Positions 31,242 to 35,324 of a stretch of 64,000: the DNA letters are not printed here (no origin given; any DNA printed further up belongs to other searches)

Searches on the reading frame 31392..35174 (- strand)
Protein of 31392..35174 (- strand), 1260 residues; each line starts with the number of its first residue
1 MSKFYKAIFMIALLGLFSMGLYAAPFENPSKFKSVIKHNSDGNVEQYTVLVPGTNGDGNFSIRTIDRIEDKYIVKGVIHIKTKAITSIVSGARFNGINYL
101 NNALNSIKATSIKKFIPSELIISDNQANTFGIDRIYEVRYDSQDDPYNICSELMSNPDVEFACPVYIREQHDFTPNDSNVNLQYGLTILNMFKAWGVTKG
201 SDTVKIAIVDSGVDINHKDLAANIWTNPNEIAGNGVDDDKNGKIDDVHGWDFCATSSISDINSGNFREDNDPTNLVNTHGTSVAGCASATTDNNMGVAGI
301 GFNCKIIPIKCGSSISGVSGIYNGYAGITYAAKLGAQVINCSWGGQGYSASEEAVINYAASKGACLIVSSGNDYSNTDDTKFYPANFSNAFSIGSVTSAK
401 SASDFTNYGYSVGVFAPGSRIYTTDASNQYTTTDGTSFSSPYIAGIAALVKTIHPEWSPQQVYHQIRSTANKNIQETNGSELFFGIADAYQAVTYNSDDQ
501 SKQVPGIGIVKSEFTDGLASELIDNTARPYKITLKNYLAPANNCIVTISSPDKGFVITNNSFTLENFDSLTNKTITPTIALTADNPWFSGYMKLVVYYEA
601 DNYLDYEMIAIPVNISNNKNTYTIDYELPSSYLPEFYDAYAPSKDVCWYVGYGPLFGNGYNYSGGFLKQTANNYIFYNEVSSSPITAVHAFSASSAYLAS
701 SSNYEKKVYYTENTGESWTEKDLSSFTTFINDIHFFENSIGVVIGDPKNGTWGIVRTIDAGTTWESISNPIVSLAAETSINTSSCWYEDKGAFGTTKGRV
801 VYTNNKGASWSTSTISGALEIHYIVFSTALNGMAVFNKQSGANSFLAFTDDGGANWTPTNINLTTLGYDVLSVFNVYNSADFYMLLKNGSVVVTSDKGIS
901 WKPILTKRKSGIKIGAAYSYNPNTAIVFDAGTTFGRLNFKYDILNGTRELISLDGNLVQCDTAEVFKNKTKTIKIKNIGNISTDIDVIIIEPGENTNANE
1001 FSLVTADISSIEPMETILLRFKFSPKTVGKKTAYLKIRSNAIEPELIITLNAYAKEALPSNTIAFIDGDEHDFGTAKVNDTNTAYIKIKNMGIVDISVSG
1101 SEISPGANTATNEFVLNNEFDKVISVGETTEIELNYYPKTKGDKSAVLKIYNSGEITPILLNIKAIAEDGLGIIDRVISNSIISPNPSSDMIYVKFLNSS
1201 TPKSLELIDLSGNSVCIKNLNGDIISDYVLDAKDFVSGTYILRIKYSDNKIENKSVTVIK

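Call 73: search_protein_families(library=pfam, proteins=[window:31392-35174:-], max_evalue=0.00001)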
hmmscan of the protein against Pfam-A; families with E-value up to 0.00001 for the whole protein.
window:31392-35174:- (1260 aa): 7 families
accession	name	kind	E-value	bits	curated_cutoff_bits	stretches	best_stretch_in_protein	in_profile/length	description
PF00082.27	Peptidase_S8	-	5.1e-43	147.9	21.8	1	202-485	2-286/288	Subtilase family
PF22544.2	HYDIN_VesB_CFA65-like_Ig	-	1.1e-09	38.9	25.5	0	1067-1165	6-99/100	HYDIN/CFA65/VesB-like, Ig-like domain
PF15780.11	ASH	-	2.2e-08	34.6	27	0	961-1042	17-93/98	Abnormal spindle-like microcephaly-assoc'd, ASPM-SPD-2-Hydin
PF22073.2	Cep192_D4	-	5.1e-07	30.3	35.5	0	964-1053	17-110/112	Cep192 domain 4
PF18962.6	Por_Secre_tail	-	1.2e-06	29.1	27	1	1183-1255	1-73/75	Secretion system C-terminal sorting domain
PF22067.2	Cep192_D3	-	5.3e-06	26.9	27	0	963-1038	13-83/99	Cep192 domain 3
PF07610.17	DUF1573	-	7.8e-06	26.3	26.1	0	1067-1165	4-96/98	Protein of unknown function (DUF1573)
